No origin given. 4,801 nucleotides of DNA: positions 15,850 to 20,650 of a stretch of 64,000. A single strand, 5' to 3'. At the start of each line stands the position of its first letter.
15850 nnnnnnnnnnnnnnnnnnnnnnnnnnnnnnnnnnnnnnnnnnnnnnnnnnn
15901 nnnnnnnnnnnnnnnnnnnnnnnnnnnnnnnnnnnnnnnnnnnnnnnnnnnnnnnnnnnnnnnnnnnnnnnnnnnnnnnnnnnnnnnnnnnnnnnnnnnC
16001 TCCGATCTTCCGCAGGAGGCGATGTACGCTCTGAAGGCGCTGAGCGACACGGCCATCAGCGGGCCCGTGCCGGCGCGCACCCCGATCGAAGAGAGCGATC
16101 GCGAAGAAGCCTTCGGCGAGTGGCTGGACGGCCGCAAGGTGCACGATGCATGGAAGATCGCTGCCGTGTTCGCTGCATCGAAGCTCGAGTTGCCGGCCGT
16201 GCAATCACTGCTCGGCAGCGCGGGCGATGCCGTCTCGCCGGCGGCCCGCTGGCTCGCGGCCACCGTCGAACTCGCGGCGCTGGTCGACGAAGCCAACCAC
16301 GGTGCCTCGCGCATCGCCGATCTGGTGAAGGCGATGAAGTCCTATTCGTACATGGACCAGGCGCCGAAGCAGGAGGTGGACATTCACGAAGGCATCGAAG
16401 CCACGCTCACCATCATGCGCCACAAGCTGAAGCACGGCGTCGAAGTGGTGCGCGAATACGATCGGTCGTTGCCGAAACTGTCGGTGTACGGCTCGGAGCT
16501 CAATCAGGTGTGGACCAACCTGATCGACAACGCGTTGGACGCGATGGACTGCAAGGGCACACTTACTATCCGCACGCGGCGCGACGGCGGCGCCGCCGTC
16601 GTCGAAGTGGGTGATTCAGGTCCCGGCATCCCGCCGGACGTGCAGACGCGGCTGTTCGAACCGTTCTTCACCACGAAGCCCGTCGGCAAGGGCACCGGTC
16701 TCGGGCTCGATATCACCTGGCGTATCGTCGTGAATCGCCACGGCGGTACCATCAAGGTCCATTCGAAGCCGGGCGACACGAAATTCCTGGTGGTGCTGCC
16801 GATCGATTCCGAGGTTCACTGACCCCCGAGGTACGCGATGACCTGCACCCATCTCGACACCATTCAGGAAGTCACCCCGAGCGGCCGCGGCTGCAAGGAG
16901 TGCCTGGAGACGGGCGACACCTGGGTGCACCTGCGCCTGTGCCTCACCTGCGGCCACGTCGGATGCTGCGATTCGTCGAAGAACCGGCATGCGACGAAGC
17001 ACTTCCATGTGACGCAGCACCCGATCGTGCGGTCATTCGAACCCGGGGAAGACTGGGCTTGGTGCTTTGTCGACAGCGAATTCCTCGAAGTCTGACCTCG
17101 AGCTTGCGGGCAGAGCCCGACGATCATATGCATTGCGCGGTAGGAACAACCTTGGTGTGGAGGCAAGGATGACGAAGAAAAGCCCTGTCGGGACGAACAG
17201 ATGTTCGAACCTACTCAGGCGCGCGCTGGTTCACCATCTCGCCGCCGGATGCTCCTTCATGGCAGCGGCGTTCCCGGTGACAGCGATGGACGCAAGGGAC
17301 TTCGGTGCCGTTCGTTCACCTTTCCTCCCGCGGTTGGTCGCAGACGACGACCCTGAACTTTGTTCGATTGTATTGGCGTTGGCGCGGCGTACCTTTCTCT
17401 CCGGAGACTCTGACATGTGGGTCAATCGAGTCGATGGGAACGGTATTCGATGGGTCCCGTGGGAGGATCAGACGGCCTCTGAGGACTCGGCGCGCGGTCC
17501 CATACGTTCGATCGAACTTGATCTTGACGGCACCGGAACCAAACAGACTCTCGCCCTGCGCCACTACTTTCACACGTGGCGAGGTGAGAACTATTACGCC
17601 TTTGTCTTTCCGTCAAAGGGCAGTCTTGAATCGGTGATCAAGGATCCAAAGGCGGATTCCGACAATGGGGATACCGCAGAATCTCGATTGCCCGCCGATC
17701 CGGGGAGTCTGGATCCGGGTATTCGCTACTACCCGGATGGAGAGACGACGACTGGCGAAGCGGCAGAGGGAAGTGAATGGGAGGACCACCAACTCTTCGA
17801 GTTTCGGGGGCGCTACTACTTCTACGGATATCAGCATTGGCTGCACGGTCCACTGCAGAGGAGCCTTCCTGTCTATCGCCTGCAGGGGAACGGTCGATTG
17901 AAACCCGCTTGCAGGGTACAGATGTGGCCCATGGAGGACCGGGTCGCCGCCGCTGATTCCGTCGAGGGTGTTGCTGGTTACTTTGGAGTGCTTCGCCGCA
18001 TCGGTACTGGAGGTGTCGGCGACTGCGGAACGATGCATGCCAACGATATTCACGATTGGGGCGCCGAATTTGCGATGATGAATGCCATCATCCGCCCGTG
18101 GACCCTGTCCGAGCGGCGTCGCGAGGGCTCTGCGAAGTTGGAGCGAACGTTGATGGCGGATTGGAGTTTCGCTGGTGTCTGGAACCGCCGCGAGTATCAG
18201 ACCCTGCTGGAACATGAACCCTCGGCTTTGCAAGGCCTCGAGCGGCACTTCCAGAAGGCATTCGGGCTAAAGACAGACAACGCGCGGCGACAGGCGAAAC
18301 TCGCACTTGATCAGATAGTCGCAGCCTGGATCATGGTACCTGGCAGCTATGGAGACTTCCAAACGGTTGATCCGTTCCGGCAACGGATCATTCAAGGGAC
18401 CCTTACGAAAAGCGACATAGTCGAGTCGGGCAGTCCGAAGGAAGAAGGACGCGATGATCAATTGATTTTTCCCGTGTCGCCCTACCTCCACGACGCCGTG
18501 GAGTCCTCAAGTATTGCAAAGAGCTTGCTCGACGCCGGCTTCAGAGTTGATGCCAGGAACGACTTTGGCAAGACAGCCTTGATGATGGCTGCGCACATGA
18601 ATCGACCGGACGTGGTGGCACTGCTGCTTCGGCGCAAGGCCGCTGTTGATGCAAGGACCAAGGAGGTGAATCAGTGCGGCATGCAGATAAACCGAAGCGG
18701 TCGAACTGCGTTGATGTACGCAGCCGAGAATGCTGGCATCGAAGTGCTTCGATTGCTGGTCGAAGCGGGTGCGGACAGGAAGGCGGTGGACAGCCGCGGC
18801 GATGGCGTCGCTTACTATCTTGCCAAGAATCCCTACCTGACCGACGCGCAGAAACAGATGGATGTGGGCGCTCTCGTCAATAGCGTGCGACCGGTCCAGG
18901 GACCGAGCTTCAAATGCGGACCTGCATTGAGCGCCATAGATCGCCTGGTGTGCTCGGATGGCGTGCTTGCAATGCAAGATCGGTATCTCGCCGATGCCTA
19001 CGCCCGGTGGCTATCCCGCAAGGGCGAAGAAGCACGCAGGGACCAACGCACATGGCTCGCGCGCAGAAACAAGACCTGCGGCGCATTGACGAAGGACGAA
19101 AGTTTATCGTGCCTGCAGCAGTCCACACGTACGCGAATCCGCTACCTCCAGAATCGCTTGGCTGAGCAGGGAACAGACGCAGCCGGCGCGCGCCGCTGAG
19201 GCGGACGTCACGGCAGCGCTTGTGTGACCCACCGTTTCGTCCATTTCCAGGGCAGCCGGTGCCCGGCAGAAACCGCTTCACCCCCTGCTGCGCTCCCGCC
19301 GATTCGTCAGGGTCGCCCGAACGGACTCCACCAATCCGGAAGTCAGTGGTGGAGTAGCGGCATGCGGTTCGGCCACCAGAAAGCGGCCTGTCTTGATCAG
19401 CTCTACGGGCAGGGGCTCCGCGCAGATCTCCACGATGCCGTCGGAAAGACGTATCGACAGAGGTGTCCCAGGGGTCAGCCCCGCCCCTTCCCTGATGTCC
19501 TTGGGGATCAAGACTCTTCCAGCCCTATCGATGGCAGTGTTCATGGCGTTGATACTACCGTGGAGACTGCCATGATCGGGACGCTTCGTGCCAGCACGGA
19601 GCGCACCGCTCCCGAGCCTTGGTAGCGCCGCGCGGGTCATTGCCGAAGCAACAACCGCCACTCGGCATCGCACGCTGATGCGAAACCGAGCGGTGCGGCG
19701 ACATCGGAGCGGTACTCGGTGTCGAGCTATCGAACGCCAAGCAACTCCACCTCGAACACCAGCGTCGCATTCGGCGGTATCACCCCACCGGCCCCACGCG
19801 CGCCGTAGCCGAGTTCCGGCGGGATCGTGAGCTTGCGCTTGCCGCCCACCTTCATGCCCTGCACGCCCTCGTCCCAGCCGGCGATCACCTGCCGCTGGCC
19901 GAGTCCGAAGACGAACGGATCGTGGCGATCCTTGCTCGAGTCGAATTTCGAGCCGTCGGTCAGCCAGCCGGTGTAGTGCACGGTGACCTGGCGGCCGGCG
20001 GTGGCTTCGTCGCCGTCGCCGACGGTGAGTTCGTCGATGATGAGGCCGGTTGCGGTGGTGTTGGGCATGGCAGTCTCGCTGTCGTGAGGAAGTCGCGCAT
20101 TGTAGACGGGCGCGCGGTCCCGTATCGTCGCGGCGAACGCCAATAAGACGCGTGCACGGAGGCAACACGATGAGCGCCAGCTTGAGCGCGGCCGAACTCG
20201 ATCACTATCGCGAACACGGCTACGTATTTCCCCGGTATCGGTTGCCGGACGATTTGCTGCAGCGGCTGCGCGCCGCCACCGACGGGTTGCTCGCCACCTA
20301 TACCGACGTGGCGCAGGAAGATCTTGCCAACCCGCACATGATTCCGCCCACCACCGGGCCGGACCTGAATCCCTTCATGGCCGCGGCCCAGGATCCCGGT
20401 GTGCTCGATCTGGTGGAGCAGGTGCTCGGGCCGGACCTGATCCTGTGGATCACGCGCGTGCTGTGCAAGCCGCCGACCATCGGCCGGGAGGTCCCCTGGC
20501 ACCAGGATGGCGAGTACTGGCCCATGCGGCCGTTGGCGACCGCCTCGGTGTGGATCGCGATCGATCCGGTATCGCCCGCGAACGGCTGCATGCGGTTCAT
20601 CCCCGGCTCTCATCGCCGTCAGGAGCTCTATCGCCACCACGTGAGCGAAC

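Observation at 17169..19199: Low-GC gene for a large exported protein: unknown ~440-aa domain + ankyrin repeats + DUF1311/LprI-like tail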

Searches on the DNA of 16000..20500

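Call 79: search_rna_families(source=window, start=16000, end=20500, threshold=evalue, max_evalue=0.1)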
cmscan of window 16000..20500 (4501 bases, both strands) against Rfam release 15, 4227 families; matches with E-value up to 0.1: 0.
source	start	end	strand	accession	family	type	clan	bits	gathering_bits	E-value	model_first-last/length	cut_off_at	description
